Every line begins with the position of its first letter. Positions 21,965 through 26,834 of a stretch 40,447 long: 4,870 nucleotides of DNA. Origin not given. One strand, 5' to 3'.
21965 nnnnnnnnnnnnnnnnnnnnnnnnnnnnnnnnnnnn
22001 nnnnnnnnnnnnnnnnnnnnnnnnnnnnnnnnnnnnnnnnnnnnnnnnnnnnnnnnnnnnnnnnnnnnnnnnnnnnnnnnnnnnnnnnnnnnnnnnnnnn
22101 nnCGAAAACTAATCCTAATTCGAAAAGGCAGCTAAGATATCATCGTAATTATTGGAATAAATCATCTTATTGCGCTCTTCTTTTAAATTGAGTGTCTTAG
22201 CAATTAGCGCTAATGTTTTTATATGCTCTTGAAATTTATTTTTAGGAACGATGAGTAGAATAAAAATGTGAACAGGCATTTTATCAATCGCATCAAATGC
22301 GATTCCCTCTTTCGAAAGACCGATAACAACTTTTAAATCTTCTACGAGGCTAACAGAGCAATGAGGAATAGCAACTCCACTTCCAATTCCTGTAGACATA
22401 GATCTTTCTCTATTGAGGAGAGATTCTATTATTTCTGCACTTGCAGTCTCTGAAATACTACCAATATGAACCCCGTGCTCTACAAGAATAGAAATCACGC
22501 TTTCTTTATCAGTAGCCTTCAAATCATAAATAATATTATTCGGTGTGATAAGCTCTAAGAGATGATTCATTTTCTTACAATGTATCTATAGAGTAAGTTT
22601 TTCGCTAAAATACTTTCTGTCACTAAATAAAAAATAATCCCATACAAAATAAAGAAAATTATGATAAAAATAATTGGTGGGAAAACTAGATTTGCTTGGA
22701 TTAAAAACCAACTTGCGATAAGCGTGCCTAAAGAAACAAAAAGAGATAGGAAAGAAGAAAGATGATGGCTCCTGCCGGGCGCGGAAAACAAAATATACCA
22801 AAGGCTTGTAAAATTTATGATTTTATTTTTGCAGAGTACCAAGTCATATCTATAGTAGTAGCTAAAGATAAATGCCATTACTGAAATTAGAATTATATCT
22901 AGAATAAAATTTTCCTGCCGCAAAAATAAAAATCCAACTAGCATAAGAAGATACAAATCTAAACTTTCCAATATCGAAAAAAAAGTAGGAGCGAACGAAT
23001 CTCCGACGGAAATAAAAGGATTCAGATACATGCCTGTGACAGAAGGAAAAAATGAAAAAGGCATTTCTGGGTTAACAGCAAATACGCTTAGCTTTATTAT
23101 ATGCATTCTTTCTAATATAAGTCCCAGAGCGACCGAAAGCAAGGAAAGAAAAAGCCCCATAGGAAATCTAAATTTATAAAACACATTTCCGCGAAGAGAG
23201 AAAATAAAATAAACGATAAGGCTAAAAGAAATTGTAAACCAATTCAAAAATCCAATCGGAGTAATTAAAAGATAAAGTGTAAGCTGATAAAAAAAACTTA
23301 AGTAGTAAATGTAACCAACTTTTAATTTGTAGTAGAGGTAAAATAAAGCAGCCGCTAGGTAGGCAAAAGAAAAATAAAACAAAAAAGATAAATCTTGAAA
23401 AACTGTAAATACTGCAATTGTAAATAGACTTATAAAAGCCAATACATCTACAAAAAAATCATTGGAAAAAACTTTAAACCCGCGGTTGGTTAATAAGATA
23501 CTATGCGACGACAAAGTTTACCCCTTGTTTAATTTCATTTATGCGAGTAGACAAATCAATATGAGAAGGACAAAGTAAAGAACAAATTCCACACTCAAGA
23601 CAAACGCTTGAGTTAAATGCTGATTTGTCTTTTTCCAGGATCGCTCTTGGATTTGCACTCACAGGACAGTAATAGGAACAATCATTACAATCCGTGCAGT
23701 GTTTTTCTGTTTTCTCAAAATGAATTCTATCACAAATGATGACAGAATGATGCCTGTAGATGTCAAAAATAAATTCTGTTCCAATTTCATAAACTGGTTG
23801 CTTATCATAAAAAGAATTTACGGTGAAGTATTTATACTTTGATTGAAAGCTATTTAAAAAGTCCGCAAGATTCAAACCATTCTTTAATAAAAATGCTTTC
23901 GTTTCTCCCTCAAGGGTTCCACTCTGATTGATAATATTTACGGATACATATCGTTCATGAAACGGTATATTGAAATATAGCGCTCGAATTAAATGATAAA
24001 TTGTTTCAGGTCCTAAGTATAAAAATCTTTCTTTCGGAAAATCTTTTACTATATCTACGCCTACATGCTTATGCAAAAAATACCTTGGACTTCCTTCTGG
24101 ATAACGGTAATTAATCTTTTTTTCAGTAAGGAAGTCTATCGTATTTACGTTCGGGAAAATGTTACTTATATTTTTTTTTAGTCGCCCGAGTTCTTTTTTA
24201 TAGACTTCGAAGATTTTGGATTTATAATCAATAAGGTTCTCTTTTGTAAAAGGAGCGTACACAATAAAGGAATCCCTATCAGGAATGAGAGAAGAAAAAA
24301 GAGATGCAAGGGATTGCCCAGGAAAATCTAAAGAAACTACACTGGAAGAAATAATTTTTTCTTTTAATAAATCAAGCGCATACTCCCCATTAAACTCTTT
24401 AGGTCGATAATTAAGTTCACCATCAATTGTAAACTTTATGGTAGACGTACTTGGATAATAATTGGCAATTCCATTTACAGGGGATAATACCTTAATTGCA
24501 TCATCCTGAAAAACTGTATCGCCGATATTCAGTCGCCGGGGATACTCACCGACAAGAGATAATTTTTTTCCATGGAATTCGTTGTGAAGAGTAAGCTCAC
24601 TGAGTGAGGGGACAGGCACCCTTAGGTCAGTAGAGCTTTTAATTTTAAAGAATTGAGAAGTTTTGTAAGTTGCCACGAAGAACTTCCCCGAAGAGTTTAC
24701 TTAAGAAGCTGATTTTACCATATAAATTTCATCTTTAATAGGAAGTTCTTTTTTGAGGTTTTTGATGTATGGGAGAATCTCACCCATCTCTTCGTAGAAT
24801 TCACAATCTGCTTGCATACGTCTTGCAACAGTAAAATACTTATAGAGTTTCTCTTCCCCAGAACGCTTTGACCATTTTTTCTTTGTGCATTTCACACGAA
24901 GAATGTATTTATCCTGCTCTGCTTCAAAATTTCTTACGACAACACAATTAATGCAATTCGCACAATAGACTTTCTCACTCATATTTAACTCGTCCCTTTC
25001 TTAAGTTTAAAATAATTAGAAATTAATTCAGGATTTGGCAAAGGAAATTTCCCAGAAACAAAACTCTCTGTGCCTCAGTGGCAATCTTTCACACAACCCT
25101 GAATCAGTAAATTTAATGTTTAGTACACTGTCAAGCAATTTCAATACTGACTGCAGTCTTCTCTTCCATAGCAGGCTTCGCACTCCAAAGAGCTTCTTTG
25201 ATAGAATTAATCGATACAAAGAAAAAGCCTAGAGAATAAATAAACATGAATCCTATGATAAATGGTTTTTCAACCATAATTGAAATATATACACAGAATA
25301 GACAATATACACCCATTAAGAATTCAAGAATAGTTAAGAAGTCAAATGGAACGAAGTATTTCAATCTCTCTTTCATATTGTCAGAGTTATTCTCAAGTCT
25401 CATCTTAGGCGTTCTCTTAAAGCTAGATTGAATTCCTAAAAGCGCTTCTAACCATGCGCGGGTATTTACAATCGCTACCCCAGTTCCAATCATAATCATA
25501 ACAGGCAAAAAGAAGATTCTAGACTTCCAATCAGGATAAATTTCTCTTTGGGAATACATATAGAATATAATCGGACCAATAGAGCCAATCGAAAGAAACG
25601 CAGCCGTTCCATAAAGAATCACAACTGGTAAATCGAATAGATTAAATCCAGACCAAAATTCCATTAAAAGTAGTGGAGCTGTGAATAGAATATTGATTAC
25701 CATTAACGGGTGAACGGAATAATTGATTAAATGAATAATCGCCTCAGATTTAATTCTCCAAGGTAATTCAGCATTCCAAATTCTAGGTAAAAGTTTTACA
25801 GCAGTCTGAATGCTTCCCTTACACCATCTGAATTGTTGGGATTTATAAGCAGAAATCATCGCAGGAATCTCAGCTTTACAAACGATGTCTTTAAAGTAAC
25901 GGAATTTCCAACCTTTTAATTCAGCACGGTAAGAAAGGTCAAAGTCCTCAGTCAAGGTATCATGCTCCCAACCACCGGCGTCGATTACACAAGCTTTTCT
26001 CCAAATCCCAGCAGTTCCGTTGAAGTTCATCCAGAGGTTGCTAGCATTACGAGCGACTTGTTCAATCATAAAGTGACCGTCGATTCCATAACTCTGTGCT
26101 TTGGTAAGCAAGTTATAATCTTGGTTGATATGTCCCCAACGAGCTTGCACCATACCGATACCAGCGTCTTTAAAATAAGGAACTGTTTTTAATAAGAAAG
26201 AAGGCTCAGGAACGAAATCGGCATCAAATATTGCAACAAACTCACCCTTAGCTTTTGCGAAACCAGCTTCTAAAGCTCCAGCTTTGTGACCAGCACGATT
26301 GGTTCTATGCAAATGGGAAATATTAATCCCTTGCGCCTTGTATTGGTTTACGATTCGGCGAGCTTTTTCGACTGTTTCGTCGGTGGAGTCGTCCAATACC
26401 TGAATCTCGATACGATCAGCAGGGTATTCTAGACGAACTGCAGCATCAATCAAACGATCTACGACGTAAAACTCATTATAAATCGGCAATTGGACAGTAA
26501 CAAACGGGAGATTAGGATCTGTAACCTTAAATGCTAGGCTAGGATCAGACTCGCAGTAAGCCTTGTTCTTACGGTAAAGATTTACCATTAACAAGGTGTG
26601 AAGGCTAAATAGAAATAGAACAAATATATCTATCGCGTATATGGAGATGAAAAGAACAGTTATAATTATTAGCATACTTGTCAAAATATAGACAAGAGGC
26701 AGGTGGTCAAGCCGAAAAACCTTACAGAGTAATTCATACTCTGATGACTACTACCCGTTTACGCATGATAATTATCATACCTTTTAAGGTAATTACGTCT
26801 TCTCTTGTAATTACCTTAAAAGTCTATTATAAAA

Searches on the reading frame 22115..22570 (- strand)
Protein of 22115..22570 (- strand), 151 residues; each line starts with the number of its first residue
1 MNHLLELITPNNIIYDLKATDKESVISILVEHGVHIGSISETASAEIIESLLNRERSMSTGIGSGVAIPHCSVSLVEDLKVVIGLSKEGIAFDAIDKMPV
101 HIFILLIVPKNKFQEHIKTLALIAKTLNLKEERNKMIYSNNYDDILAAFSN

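Call 79: search_protein_families(library=pfam, proteins=[window:22115-22570:-], max_evalue=0.001)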
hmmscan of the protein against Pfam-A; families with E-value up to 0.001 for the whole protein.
window:22115-22570:- (151 aa): 1 family
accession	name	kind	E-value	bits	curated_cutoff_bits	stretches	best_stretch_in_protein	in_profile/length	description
PF00359.27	PTS_EIIA_2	-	1.3e-31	109.9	27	1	7-150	2-142/144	Phosphoenolpyruvate-dependent sugar phosphotransferase system, EIIA 2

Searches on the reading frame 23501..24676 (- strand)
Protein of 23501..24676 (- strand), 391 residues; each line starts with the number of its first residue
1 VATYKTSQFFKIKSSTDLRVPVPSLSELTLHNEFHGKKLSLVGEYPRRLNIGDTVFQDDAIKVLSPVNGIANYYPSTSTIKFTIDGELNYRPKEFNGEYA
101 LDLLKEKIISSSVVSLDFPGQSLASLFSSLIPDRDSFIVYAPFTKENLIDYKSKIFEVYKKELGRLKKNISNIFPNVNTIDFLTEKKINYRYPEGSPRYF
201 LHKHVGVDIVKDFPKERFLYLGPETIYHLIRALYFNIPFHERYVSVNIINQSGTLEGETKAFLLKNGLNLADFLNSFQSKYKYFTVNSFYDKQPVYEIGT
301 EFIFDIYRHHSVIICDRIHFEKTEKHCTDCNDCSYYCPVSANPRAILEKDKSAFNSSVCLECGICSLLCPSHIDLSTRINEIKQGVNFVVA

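Call 79: search_protein_families(library=pfam, proteins=[window:23501-24676:-], max_evalue=0.001)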
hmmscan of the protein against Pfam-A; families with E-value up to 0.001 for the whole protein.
window:23501-24676:- (391 aa): 6 families
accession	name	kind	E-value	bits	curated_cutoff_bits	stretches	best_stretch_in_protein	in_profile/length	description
PF13237.11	Fer4_10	-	4.2e-06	27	25.5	1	323-370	5-53/53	4Fe-4S dicluster domain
PF12838.12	Fer4_7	-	3.7e-05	24.5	27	1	326-372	1-51/52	4Fe-4S dicluster domain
PF13183.11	Fer4_8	-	0.00015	22.7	27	0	321-339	48-66/68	4Fe-4S dicluster domain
PF13187.11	Fer4_9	-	0.00015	22.1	27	1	326-372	1-50/52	4Fe-4S dicluster domain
PF12797.12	Fer4_2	-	0.00018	21.7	24.5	0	353-371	4-22/22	4Fe-4S binding domain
PF00037.32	Fer4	-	0.00043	20.4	21.1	0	354-371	3-20/24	4Fe-4S binding domain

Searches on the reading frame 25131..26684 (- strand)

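Call 79: search_protein_families(library=pfam, proteins=[window:25131-26684:-], max_evalue=0.001)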
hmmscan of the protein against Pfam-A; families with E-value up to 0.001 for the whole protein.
window:25131-26684:- (517 aa): 4 families
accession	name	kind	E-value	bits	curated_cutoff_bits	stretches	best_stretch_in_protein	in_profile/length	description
PF13641.12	Glyco_tranf_2_3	-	3.8e-28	99.5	27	1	62-289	3-229/230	Glycosyltransferase like family 2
PF00535.33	Glycos_transf_2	-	3.1e-22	79.7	23.3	1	64-231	2-163/168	Glycosyl transferase family 2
PF13632.12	Glyco_trans_2_3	-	8.4e-16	58.8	27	1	150-335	2-171/198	Glycosyl transferase family group 2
PF13506.12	Glyco_transf_21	-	4.5e-07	29.9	21.7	1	131-288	15-173/174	Glycosyl transferase family 21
